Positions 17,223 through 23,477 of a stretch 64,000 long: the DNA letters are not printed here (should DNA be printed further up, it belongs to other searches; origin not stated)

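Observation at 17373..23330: Teneurin-like Rhs protein tagged with an N-terminal dockerin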

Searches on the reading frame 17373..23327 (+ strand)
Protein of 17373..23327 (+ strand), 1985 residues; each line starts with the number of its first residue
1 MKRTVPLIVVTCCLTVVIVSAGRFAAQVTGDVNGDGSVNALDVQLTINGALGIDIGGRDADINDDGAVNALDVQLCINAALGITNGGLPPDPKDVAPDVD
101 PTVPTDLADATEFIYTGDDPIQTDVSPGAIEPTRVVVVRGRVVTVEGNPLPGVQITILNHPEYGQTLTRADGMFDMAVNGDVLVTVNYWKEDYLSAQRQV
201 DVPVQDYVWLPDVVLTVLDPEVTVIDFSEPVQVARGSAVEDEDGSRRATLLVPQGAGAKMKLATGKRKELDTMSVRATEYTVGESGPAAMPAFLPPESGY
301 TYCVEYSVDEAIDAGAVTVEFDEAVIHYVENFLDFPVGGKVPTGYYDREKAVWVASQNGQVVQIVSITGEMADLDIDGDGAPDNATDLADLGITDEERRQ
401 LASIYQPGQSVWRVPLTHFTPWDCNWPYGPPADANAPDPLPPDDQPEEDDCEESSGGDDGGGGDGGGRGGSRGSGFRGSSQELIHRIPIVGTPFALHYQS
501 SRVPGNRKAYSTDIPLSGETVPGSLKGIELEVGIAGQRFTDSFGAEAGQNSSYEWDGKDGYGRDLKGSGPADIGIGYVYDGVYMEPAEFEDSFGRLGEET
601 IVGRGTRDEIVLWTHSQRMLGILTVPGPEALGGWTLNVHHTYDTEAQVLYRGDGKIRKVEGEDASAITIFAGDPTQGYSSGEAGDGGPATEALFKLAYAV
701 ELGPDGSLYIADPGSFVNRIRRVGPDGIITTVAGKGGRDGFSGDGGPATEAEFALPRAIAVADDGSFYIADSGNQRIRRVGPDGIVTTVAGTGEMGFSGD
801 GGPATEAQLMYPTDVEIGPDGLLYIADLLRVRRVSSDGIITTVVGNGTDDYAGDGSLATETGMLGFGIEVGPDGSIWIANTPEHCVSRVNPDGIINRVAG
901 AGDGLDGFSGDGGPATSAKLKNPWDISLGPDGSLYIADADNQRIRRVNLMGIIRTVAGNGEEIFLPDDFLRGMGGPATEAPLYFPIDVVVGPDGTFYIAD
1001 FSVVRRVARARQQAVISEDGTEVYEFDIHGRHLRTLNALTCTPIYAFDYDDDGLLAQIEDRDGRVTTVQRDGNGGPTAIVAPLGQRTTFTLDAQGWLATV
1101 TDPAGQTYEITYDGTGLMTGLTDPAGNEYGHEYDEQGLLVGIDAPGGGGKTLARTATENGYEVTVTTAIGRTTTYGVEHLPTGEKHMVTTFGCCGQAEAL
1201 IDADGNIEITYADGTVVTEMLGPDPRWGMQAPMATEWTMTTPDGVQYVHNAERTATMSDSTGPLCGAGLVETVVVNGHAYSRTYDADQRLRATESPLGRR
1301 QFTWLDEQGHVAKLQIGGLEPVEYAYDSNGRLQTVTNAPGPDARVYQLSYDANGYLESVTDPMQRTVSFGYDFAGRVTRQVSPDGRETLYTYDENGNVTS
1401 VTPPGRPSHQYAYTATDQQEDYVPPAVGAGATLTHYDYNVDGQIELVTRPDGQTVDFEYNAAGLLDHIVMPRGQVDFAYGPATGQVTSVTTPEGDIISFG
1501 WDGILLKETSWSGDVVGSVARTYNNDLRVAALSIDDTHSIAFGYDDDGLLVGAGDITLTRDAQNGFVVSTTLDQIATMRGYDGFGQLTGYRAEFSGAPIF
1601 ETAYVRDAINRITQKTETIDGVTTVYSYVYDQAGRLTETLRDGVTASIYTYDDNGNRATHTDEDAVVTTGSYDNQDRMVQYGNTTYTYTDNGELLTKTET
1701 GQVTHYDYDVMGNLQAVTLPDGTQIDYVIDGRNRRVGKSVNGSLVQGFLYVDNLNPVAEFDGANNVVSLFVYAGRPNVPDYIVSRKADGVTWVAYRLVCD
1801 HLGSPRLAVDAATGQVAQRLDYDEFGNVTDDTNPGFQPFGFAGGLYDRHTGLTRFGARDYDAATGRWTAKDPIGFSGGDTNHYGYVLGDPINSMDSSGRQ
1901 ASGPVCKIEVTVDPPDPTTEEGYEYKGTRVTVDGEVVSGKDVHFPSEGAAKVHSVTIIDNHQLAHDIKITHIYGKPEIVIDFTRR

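Call 3: search_protein_families(library=pfam, proteins=[window:17373-23327:+], max_evalue=0.01)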
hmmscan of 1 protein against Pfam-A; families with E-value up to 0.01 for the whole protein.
window:17373-23327:+ (1985 aa): 11 families
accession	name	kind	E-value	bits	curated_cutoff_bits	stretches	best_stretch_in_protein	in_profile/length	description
PF05593.20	RHS_repeat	-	1.3e-56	188.4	22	10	1371-1405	1-35/38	RHS Repeat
PF25021.1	TEN_NHL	-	3.4e-40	138.6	27.1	4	798-847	130-179/357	Teneurin NHL domain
PF25023.1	TEN_YD-shell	-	2.2e-32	112.5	50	2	1576-1871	574-866/909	Teneurin YD-shell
PF25020.1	TTR_TEN1-4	-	3.6e-25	88.1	27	1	132-215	3-86/86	Teneurin TTR-like domain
PF01436.27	NHL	-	1.3e-22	79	20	2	753-778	1-26/28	NHL repeat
PF00404.24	Dockerin_1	-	5.2e-10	39.8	22.9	1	30-78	2-54/57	Dockerin type I domain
PF24684.1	Vgb_lyase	-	8e-08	31.9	50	0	864-896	98-130/290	Virginiamycin B lyase family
PF23500.1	DUF7133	-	3.3e-07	30.4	27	0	810-830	329-349/385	Domain of unknown function (DUF7133)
PF13620.12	CarboxypepD_reg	-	0.0002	22.1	32.3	1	138-215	2-81/82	Carboxypeptidase regulatory-like domain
PF15976.11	CooC_C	-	0.00061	20.2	29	1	130-181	11-58/93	CS1-pili formation C-terminal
PF03527.20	RHS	-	0.0027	18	27.9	0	1798-1830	5-36/38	RHS protein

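Call 8: find_homologous_proteins(query=window:17373-23327:+, max_evalue=1e-10)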
Query window:17373-23327:+ (1985 aa): 2101 proteins with E <= 1e-10 among 8000 candidates; the best 120 are listed.
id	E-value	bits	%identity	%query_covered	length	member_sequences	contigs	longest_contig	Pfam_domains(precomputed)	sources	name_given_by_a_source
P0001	0.0e+0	4239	93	100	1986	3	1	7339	PF25020.2,PF00404.25,PF05593.20,PF23500.2,PF24684.2,PF25023.2,PF01436.28,PF25021.2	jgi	jgi:RHS repeat-associated protein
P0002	0.0e+0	2031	51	93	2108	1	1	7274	PF02412.24,PF24329.2,PF25020.2,PF05593.20,PF24684.2,PF25023.2,PF01436.28,PF25021.2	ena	-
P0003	0.0e+0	1959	47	80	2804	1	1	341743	PF24329.2,PF24684.2,PF25023.2,PF13620.13,PF01436.28,PF08450.19,PF17936.8,PF25020.2,PF05593.20,PF25021.2,PF09136.17,PF19077.7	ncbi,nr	ncbi:MAG: SMP-30/gluconolactonase/LRE family protein [Acidobacteria bacterium]|nr:SMP-30/gluconolact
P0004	0.0e+0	1939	53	91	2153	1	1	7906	PF24329.2,PF25020.2,PF05593.20,PF23500.2,PF13449.13,PF24684.2,PF25023.2,PF01436.28,PF25021.2,PF08450.19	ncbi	-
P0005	0.0e+0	1937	51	92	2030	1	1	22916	PF24329.2,PF25020.2,PF05593.20,PF24684.2,PF25023.2,PF01436.28,PF25021.2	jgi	-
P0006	0.0e+0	1926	52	92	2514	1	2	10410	PF24329.2,PF25020.2,PF05593.20,PF24684.2,PF25023.2,PF01436.28,PF25021.2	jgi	-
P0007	0.0e+0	1919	49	92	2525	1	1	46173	PF24329.2,PF23500.2,PF24684.2,PF25023.2,PF13620.13,PF01436.28,PF08450.19,PF17936.8,PF25020.2,PF05593.20,PF25021.2,PF09136.17,PF19077.7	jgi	jgi:RHS repeat-associated protein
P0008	0.0e+0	1915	49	91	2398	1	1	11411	PF24329.2,PF27332.1,PF00801.27,PF23500.2,PF24684.2,PF25023.2,PF01436.28,PF08450.19,PF18911.7,PF25020.2,PF22352.3,PF05593.20,PF25021.2,PF09136.17,PF19077.7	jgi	jgi:RHS repeat-associated protein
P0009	0.0e+0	1914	51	95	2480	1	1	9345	PF24329.2,PF23500.2,PF24684.2,PF25023.2,PF13620.13,PF01436.28,PF08450.19,PF17936.8,PF25020.2,PF05593.20,PF13449.13,PF20067.6,PF25021.2,PF09136.17,PF19077.7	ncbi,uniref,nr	ncbi:MAG: hypothetical protein HYY20_10190 [Candidatus Tectomicrobia bacterium]|uniref:Uncharacteriz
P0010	0.0e+0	1908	53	92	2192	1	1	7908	PF24329.2,PF15283.13,PF25020.2,PF05593.20,PF23500.2,PF20067.6,PF24684.2,PF25023.2,PF01436.28,PF25021.2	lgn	-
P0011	0.0e+0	1903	48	91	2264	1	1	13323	PF24329.2,PF00801.27,PF17892.8,PF17803.8,PF25023.2,PF01436.28,PF18911.7,PF15283.13,PF25020.2,PF17963.8,PF05593.20,PF25021.2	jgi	jgi:RHS repeat-associated protein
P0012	0.0e+0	1901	50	91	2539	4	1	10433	PF24329.2,PF23500.2,PF24684.2,PF25023.2,PF13620.13,PF01436.28,PF17936.8,PF25020.2,PF05593.20,PF25021.2,PF09136.17,PF19077.7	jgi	jgi:RHS repeat-associated protein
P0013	0.0e+0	1898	49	92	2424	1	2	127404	PF24329.2,PF15283.13,PF25020.2,PF05593.20,PF13449.13,PF24684.2,PF25023.2,PF01436.28,PF25021.2,PF08450.19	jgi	jgi:RHS repeat-associated protein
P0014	0.0e+0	1891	51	92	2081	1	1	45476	PF24329.2,PF25020.2,PF05593.20,PF23500.2,PF13449.13,PF24684.2,PF25023.2,PF01436.28,PF25021.2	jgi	jgi:RHS repeat-associated protein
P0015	0.0e+0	1885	51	93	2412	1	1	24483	PF24329.2,PF00801.27,PF17892.8,PF17803.8,PF24684.2,PF25023.2,PF01436.28,PF02010.22,PF18911.7,PF21027.4,PF25020.2,PF22352.3,PF17963.8,PF05593.20,PF13449.13,PF25021.2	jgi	-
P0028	0.0e+0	1842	49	97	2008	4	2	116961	PF24329.2,PF25020.2,PF00404.25,PF05593.20,PF25023.2,PF01436.28,PF25021.2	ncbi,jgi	-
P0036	0.0e+0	1834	49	94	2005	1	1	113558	PF24329.2,PF25020.2,PF00404.25,PF05593.20,PF23500.2,PF24684.2,PF25023.2,PF01436.28,PF25021.2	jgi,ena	-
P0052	0.0e+0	1814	47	95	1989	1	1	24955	PF24329.2,PF25020.2,PF00404.25,PF05593.20,PF23500.2,PF13449.13,PF24684.2,PF25023.2,PF01436.28,PF25021.2,PF08450.19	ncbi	-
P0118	0.0e+0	1752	45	94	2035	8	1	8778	PF24329.2,PF25020.2,PF00404.25,PF05593.20,PF25023.2,PF01436.28,PF25021.2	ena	-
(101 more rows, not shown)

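Call 11: find_encoding_contigs(protein=P0028, flank=10000, max_places=3)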
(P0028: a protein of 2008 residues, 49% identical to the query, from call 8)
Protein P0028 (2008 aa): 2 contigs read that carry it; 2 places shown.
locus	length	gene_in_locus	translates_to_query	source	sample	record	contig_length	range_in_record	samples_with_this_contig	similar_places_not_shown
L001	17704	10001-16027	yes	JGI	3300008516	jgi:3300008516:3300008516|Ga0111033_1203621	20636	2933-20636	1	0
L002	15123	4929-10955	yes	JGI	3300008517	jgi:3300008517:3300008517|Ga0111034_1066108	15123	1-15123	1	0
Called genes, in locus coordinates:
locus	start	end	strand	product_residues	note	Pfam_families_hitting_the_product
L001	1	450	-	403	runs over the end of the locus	-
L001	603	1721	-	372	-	PF16126:DUF4838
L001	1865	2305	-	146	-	PF00903:Glyoxalase, PF13468:Glyoxalase_3 (weak), PF13669:Glyoxalase_4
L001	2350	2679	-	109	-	-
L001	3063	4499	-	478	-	PF00884:Sulfatase, PF01663:Phosphodiest, PF16347:SGSH_C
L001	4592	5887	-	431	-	PF01120:Alpha_L_fucos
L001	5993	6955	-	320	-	PF02540:NAD_synthase (weak), PF00733:Asn_synthase (weak), PF01171:ATP_bind_3 (faint), PF00958:GMP_synt_C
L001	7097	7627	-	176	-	PF00583:Acetyltransf_1 (weak), PF13527:Acetyltransf_9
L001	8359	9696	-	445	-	PF00884:Sulfatase, PF01663:Phosphodiest (faint), PF16347:SGSH_C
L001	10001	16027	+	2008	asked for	PF00404:Dockerin_1, PF25020:TTR_TEN1-4, PF24329:FN-plug_TEN1-4 (weak), PF01436:NHL (faint), PF25021:TEN_NHL (weak), PF25023:TEN_YD-shell, PF05593:RHS_repeat (weak)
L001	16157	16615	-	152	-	PF01750:HycI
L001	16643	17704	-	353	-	?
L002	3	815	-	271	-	?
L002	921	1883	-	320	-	PF02540:NAD_synthase (weak), PF00733:Asn_synthase (weak), PF01171:ATP_bind_3 (faint), PF00958:GMP_synt_C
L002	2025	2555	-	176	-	PF00583:Acetyltransf_1 (weak), PF13527:Acetyltransf_9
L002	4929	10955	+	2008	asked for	PF00404:Dockerin_1, PF25020:TTR_TEN1-4, PF24329:FN-plug_TEN1-4 (weak), PF01436:NHL (faint), PF25021:TEN_NHL (weak), PF25023:TEN_YD-shell, PF05593:RHS_repeat (weak)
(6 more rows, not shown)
